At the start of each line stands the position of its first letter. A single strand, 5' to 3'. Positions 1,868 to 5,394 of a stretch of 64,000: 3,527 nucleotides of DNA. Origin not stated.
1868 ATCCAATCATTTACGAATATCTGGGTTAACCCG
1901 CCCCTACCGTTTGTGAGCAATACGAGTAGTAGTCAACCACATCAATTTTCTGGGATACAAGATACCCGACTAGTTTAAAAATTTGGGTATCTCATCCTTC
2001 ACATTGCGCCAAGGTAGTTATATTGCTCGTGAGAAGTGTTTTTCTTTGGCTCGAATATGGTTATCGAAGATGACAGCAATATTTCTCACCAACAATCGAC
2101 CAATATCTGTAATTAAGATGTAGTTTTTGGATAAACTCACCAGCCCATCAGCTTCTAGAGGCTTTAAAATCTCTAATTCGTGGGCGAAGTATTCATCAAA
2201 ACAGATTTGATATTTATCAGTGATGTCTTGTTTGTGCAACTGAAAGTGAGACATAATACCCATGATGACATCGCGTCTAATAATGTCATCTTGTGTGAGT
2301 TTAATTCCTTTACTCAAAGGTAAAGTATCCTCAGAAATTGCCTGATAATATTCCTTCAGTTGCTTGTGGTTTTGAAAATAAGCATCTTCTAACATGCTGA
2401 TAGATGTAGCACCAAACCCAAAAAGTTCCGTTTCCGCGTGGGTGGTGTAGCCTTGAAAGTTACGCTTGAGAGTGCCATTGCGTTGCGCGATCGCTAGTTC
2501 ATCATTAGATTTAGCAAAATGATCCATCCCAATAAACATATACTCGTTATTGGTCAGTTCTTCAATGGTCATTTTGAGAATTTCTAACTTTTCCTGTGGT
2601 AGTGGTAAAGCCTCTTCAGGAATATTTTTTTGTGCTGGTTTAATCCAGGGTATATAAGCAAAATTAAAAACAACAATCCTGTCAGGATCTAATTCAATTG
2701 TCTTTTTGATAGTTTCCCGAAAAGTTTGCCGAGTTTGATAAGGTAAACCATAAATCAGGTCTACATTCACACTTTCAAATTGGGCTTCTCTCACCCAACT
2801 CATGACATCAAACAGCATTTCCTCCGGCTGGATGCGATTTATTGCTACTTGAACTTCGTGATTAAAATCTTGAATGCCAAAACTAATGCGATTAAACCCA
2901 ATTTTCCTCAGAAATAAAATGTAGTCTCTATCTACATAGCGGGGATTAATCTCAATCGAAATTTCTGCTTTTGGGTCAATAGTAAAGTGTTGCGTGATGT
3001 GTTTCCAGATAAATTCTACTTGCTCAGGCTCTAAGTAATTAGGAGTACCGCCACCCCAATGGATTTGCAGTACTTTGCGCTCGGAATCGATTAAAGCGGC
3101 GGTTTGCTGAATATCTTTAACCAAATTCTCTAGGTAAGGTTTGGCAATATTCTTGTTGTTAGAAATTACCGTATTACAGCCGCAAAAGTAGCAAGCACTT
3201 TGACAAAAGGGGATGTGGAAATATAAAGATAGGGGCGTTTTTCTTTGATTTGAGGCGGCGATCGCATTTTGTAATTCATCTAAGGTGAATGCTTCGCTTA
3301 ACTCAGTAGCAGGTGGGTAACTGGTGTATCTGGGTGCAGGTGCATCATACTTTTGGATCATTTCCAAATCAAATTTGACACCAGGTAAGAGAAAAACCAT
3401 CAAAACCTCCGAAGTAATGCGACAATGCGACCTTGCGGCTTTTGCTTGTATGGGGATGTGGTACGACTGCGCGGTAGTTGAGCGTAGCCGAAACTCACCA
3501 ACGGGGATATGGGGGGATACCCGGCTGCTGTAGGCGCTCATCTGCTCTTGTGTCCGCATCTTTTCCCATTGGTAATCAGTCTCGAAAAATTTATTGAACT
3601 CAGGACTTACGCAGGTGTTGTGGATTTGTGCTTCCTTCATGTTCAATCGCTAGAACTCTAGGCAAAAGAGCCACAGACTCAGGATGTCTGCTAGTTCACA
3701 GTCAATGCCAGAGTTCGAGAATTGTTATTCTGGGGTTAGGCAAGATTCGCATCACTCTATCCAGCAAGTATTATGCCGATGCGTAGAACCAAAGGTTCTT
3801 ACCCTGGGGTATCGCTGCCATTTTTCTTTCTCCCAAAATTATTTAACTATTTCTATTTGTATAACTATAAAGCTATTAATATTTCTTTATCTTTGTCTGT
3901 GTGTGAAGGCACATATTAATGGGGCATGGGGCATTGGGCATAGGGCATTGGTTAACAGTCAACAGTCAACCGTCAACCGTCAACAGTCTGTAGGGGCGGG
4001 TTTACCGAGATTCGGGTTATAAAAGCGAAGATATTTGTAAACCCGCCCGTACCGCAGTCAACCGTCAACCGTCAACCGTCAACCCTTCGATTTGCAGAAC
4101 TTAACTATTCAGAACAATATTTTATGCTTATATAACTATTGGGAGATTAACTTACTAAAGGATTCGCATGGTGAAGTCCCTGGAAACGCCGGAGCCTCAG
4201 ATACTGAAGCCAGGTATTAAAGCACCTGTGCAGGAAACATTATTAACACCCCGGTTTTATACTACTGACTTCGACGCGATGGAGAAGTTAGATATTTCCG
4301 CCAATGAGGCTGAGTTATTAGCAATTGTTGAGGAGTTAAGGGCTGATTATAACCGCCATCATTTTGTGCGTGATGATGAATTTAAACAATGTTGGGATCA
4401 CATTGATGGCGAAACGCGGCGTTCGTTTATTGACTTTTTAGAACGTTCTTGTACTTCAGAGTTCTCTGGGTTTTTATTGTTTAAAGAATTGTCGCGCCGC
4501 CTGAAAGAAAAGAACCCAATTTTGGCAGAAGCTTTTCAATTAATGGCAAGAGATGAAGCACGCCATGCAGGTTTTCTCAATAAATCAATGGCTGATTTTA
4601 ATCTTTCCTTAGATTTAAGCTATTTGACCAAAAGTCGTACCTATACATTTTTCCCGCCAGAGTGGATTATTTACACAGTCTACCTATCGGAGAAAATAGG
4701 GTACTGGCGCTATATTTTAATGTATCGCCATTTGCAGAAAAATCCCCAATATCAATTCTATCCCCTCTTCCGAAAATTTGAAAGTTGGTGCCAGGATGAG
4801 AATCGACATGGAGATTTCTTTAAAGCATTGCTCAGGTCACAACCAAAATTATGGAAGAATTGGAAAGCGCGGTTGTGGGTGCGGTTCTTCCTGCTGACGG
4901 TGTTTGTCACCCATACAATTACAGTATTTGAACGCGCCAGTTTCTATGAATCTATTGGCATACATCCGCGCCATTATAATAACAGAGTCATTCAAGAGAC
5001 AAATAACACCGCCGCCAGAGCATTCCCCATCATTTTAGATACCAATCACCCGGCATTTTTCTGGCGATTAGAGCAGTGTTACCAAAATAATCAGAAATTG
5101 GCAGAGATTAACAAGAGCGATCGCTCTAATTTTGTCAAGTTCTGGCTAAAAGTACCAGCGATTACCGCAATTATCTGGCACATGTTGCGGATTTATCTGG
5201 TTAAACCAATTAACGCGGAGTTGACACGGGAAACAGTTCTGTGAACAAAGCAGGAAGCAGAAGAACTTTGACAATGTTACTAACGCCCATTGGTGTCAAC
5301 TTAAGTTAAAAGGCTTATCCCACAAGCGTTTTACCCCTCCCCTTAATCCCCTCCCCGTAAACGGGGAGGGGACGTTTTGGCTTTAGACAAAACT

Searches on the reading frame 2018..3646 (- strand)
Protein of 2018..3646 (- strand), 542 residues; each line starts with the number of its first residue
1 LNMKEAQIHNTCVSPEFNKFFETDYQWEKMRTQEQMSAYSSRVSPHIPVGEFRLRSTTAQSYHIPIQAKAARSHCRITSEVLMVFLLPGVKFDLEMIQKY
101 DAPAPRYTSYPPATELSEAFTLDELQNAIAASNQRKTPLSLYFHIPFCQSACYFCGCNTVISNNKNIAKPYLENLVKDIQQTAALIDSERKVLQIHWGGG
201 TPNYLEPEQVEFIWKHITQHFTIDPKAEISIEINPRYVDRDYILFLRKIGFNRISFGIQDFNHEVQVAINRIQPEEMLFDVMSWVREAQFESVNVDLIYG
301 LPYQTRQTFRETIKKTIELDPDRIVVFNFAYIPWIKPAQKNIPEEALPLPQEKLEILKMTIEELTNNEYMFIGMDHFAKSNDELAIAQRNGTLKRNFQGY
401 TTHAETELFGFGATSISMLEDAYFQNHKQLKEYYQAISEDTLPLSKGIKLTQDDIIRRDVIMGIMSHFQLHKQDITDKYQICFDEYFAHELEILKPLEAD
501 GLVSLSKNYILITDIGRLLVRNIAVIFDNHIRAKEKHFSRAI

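Call 73: search_protein_families(library=pfam, proteins=[window:2018-3646:-], max_evalue=0.0001)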
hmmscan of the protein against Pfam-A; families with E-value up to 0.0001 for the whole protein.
window:2018-3646:- (542 aa): 2 families
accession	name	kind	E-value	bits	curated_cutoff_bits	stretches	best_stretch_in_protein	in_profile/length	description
PF04055.27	Radical_SAM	-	1.6e-24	87.4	29.5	1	143-314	2-164/166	Radical SAM superfamily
PF06969.22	HemN_C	-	4.2e-08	33.6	24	1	450-519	1-67/67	HemN C-terminal domain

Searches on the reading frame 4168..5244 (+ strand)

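Call 73: search_protein_families(library=pfam, proteins=[window:4168-5244:+], max_evalue=0.0001)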
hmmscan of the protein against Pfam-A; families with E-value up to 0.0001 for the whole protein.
window:4168-5244:+ (358 aa): 1 family
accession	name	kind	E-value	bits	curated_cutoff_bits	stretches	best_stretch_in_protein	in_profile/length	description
PF02915.23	Rubrerythrin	-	8.8e-44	149.6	22.8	1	89-222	1-137/137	Rubrerythrin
